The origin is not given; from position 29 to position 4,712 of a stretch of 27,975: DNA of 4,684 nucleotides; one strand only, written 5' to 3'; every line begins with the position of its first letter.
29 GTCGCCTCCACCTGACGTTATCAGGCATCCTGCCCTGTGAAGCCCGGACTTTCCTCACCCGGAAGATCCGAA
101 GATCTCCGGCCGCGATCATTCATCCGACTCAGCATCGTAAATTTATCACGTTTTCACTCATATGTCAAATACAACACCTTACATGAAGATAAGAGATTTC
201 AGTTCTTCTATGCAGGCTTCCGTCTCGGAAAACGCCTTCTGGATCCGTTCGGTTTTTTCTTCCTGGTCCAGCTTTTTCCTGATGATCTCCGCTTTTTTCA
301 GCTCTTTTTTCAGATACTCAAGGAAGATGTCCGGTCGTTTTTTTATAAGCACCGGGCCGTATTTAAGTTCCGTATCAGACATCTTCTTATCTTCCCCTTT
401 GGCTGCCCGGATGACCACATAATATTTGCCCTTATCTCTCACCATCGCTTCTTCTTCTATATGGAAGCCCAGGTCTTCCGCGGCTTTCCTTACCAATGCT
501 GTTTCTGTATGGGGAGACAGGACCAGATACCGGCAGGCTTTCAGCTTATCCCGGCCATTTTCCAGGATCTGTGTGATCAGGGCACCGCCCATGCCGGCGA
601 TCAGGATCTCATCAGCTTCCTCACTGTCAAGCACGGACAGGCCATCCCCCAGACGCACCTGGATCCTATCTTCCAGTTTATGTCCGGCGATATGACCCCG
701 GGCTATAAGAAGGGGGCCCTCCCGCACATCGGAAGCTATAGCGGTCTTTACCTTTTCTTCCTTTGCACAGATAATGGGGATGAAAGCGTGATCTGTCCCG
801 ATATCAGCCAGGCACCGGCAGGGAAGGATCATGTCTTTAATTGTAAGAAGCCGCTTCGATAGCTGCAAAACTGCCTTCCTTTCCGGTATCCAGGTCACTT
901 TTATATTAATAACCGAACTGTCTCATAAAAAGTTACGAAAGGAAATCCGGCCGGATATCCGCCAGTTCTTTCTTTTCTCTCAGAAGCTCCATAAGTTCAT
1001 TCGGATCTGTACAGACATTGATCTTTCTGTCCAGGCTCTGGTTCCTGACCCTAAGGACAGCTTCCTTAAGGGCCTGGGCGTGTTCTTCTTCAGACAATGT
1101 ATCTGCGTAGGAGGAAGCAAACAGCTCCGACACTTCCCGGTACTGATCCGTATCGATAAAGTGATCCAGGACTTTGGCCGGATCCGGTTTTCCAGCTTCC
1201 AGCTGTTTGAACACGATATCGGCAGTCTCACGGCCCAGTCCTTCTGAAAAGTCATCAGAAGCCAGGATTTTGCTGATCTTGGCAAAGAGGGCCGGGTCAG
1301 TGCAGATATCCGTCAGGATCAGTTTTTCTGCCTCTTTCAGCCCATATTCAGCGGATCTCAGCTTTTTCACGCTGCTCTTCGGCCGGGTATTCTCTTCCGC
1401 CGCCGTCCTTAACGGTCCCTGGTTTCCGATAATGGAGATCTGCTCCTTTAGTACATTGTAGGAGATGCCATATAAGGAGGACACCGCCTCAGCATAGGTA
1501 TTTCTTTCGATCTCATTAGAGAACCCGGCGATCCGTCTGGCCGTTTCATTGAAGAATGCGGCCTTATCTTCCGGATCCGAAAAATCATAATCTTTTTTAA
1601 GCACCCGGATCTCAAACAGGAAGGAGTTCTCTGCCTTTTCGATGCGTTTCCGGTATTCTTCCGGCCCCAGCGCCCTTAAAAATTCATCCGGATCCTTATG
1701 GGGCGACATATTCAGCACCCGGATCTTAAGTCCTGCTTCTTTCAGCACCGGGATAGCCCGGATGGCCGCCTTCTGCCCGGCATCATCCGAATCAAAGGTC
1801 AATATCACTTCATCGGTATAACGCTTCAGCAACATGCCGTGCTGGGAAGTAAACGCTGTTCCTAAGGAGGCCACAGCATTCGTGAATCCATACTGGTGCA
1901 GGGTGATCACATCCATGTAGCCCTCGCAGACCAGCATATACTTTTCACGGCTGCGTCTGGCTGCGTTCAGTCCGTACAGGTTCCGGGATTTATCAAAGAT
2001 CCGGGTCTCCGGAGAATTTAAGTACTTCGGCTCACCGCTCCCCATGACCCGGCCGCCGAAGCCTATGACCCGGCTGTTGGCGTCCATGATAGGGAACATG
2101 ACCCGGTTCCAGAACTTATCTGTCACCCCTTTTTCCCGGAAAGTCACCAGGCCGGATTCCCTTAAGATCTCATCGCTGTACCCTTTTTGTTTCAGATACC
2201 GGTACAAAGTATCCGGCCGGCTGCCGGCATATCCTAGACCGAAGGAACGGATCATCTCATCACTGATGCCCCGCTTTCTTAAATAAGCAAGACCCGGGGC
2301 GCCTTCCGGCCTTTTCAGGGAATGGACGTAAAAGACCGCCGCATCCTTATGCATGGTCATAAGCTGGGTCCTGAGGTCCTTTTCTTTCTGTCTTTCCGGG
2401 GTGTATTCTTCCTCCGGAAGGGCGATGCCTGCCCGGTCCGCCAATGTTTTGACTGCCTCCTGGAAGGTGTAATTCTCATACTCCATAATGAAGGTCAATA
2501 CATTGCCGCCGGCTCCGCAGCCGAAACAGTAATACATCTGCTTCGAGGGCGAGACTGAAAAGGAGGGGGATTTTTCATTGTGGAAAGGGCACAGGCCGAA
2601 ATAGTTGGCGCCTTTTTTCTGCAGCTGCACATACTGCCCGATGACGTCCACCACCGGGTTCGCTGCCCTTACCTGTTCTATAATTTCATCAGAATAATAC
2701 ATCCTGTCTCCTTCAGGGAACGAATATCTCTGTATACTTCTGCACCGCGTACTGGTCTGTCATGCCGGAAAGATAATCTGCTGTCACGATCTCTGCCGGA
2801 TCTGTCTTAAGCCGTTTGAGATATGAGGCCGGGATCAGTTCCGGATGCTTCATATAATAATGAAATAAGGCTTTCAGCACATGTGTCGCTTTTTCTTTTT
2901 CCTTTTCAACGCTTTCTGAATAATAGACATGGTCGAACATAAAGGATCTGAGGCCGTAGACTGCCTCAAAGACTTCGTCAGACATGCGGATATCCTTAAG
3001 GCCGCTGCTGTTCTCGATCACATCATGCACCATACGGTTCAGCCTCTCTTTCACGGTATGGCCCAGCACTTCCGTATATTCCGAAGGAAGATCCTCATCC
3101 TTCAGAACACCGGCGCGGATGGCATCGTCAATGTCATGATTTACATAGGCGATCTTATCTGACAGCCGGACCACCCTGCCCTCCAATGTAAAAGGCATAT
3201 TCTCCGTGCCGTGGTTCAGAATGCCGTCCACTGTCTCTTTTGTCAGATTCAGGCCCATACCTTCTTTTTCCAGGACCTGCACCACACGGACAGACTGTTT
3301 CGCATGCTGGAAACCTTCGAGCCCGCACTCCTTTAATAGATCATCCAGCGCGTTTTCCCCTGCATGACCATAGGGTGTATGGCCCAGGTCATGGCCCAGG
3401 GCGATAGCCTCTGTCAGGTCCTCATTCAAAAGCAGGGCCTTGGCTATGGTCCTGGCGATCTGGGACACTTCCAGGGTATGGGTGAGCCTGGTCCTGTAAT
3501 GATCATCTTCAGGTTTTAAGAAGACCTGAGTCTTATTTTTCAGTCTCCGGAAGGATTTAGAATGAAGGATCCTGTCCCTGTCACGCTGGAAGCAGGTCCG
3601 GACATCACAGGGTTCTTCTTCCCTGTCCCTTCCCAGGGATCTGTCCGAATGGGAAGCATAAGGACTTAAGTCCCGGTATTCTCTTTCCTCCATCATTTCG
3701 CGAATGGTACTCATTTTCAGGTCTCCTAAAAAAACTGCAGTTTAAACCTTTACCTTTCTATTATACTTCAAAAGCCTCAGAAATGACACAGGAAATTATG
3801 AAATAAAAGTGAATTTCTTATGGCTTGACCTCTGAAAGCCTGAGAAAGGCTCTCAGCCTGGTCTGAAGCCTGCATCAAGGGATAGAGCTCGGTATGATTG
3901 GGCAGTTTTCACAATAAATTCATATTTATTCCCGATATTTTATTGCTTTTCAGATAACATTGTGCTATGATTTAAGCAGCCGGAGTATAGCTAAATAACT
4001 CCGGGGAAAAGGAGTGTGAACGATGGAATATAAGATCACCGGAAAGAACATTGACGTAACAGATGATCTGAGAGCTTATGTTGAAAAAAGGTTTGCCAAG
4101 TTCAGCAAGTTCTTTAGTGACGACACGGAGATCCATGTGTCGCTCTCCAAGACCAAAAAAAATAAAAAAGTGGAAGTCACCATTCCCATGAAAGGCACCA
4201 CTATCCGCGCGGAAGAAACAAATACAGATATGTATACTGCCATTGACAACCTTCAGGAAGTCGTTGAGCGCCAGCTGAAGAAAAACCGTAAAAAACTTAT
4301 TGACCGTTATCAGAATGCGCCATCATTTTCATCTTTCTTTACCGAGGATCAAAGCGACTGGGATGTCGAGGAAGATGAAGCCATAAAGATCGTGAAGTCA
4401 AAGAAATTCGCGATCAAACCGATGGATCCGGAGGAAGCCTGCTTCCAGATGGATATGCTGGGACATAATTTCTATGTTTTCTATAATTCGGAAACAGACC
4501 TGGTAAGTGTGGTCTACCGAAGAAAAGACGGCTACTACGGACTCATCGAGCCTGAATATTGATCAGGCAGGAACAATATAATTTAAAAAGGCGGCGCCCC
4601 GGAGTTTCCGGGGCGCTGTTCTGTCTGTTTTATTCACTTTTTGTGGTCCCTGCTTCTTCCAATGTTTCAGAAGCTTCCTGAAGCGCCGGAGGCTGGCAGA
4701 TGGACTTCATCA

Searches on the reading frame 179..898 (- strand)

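Call 13: search_protein_families(library=pfam, proteins=[window:179-898:-], max_evalue=0.001)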
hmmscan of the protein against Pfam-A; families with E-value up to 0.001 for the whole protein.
window:179-898:- (239 aa): 2 families
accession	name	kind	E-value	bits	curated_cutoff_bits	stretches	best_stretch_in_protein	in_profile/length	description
PF04816.18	TrmK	-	9.7e-57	192.2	27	1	30-222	1-196/205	tRNA (adenine(22)-N(1))-methyltransferase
PF12847.13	Methyltransf_18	-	1.3e-50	171.8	27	1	13-163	1-151/151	Methyltransferase domain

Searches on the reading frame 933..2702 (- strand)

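Call 13: search_protein_families(library=pfam, proteins=[window:933-2702:-], max_evalue=0.001)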
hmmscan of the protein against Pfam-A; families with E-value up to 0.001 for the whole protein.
window:933-2702:- (589 aa): 7 families
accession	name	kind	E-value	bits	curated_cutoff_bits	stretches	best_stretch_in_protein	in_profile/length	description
PF01807.25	Zn_ribbon_DnaG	-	7.2e-40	135.2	24.9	1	4-98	2-96/98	CHC2 zinc finger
PF08275.17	DNAG_N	-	7.8e-40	136.4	26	1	124-248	1-127/128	DNA primase catalytic core, N-terminal domain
PF13155.12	Toprim_2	-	3.7e-27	95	22.1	1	258-342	2-88/88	Toprim-like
PF13662.12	Toprim_4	-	4.8e-21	75.2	25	1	256-330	3-84/85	Toprim domain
PF01751.28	Toprim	-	2.6e-14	53.6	23.1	1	257-329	3-93/96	Toprim domain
PF10410.14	DnaB_bind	-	2.4e-13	50.5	20.6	1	363-414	3-54/56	DnaB-helicase binding domain of primase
PF13362.12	Toprim_3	-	1.8e-09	38.3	27.2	1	255-347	1-94/95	Toprim domain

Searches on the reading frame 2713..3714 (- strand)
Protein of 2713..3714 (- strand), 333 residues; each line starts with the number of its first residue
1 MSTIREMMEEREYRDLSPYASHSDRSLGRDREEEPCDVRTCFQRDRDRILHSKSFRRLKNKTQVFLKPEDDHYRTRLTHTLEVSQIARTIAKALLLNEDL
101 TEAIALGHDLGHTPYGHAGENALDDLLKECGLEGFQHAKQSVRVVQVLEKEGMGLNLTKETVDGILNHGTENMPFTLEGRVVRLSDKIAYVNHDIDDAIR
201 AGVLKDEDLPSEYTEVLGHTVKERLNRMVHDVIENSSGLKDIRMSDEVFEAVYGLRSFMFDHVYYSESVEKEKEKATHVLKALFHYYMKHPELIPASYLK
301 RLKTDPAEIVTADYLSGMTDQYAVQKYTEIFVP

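Call 13: search_protein_families(library=pfam, proteins=[window:2713-3714:-], max_evalue=0.001)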
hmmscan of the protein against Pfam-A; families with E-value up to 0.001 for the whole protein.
window:2713-3714:- (333 aa): 2 families
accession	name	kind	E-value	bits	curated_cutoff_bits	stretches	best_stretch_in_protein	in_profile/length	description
PF13286.11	HD_assoc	-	2.7e-22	79.5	22.2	1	242-328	1-90/91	Phosphohydrolase-associated domain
PF01966.28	HD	-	1.4e-14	54.8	22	1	76-189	1-114/116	HD domain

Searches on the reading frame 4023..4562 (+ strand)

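Call 13: search_protein_families(library=pfam, proteins=[window:4023-4562:+], max_evalue=0.001)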
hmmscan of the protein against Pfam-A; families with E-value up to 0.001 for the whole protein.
window:4023-4562:+ (179 aa): 2 families
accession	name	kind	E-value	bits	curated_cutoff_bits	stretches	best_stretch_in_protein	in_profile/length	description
PF16321.10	Ribosom_S30AE_C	-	9e-28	96.2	25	1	119-174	2-57/57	Sigma 54 modulation/S30EA ribosomal protein C terminus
PF02482.25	Ribosomal_S30AE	-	1.6e-27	96.5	23.7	1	4-92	2-87/88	Sigma 54 modulation protein / S30EA ribosomal protein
